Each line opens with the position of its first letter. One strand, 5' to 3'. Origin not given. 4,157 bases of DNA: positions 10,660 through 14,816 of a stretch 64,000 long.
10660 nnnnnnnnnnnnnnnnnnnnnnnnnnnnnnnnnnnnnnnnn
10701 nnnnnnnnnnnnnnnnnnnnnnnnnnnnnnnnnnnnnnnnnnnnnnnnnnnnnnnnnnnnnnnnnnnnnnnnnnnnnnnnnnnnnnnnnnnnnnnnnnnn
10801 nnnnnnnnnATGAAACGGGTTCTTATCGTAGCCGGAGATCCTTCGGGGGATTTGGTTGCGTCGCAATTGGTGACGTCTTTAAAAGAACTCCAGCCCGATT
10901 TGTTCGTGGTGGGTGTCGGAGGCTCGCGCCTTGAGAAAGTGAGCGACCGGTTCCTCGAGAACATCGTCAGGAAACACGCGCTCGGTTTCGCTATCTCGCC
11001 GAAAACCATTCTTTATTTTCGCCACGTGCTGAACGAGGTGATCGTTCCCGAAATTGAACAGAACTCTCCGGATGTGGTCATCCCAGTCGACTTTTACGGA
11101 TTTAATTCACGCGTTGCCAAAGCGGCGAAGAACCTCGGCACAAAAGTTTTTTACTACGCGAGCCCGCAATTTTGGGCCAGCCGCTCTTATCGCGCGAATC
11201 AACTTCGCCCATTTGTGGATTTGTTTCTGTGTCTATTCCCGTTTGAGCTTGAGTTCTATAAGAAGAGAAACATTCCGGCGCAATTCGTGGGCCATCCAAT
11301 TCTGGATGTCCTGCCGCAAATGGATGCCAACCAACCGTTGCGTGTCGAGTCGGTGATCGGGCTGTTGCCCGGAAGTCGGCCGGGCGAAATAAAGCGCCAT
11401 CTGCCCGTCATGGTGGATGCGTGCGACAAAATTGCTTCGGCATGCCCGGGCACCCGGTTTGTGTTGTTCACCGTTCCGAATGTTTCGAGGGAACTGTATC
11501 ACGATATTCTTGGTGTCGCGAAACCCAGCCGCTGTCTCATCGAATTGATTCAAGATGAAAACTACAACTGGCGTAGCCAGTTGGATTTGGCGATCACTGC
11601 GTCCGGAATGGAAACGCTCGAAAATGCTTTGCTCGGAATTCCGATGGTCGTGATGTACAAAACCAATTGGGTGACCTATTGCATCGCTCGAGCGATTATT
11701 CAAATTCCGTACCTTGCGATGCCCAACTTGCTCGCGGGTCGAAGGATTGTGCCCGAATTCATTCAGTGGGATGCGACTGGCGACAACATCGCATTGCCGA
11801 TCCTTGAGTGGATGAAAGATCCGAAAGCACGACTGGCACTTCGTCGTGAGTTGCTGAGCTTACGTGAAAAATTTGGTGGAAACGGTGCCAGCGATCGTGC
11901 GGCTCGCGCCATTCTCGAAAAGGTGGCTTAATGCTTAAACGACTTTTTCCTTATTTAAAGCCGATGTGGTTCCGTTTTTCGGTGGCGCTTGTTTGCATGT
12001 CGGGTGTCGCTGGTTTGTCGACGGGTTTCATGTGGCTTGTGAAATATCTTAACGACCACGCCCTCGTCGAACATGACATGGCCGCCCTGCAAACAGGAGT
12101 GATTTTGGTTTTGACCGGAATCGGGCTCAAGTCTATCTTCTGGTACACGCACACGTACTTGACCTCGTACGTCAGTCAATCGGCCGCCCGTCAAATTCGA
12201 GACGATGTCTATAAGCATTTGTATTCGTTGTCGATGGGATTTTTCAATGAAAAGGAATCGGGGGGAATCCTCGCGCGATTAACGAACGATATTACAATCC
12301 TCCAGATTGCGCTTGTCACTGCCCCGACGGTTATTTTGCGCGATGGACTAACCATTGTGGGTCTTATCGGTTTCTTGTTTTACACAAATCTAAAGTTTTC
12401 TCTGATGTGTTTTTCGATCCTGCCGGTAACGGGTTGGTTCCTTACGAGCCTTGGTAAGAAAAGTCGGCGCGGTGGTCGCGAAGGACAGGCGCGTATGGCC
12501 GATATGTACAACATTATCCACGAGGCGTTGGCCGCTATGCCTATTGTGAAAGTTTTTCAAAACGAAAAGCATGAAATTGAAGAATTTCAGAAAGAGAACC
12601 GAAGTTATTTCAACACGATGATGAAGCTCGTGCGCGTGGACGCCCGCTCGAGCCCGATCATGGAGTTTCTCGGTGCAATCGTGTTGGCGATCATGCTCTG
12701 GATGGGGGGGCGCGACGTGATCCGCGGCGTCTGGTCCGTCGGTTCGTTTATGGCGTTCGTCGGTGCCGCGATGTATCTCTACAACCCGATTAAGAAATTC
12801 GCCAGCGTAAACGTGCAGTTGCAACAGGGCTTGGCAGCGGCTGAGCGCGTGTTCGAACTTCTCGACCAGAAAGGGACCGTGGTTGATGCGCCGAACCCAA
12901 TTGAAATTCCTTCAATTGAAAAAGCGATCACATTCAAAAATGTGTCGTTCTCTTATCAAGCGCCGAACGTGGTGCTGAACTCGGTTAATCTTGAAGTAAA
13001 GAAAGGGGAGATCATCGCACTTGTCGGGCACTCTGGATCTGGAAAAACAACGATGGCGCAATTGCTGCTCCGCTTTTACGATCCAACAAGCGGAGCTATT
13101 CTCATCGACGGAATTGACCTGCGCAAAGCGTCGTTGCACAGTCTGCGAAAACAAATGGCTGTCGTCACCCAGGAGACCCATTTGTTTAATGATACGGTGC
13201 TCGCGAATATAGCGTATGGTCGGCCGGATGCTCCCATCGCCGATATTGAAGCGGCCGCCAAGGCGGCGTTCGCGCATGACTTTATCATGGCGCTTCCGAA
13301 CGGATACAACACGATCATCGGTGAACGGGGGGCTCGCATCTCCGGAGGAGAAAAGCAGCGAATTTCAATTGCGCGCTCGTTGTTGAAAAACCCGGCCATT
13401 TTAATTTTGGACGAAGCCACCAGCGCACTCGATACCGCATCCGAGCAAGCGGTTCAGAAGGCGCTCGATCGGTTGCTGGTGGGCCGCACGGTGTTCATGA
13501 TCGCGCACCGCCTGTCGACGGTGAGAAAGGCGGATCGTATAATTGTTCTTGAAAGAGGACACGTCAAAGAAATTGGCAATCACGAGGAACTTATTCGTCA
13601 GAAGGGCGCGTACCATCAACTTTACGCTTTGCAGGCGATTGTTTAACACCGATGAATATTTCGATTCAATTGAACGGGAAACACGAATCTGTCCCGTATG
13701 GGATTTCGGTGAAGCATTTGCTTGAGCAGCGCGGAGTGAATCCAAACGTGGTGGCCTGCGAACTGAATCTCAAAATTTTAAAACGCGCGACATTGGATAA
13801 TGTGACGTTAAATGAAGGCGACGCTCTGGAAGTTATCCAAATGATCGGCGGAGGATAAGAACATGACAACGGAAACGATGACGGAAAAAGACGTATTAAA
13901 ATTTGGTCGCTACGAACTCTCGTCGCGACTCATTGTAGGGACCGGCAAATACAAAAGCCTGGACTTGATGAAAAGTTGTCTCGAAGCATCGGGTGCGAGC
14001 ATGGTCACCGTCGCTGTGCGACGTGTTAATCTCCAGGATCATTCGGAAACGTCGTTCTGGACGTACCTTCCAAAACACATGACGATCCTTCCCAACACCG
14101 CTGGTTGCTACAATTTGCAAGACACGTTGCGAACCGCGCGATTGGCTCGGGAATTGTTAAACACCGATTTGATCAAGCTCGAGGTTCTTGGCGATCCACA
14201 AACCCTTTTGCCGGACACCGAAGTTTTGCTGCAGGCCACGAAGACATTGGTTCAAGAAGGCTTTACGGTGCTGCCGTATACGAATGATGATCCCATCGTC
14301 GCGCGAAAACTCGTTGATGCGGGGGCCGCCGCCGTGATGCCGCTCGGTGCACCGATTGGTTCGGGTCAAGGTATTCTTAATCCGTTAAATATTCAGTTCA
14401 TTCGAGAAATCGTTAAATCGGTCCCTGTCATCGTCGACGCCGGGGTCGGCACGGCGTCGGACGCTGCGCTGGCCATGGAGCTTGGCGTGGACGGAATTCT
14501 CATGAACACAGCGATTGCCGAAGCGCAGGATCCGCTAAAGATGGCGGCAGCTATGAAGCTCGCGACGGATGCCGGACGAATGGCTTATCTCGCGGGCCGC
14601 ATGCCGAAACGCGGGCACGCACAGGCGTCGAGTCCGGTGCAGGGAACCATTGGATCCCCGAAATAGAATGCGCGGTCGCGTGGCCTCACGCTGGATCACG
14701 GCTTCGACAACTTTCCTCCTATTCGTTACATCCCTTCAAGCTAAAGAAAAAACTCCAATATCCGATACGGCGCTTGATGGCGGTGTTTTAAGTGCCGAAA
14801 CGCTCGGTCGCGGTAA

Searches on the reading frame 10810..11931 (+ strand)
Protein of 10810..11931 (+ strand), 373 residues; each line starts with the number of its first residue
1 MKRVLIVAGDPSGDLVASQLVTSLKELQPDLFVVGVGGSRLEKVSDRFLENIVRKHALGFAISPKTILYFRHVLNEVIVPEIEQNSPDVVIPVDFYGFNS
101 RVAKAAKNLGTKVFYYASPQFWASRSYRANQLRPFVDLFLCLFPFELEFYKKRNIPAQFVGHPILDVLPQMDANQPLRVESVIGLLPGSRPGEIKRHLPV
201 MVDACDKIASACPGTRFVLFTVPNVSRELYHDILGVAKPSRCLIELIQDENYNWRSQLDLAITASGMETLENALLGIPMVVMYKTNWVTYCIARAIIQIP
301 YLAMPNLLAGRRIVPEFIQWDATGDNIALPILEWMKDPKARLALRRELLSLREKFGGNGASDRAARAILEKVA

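Call 41: search_protein_families(library=pfam, proteins=[window:10810-11931:+], max_evalue=0.00001)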
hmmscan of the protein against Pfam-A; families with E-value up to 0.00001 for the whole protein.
window:10810-11931:+ (373 aa): 1 family
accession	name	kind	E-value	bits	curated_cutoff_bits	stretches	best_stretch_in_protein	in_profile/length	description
PF02684.21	LpxB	-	3.5e-70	237.2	22.6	1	4-336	1-340/374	Lipid-A-disaccharide synthetase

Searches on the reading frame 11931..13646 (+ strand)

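Call 42: search_protein_families(library=pfam, proteins=[window:11931-13646:+], max_evalue=0.00001)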
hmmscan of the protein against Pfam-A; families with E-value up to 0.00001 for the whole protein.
window:11931-13646:+ (571 aa): 3 families
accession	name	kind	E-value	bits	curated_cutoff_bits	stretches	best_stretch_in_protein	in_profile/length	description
PF00664.28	ABC_membrane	-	1.8e-45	156.2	28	1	22-286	7-273/274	ABC transporter transmembrane region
PF00005.33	ABC_tran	-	3.7e-35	122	25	1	349-498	1-137/137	ABC transporter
PF02463.25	SMC_N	-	1.9e-06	27.9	40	0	390-540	111-211/220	RecF/RecN/SMC N terminal domain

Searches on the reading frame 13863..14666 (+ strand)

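Call 42: search_protein_families(library=pfam, proteins=[window:13863-14666:+], max_evalue=0.00001)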
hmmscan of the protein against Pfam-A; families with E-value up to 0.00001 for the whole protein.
window:13863-14666:+ (267 aa): 2 families
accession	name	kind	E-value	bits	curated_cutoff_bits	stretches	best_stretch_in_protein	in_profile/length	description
PF05690.20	ThiG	-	2.4e-107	358.3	23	1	15-258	3-247/247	Thiazole biosynthesis protein ThiG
PF00977.27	His_biosynth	-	8.8e-06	25.8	23.6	0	174-229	59-116/228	Histidine biosynthesis protein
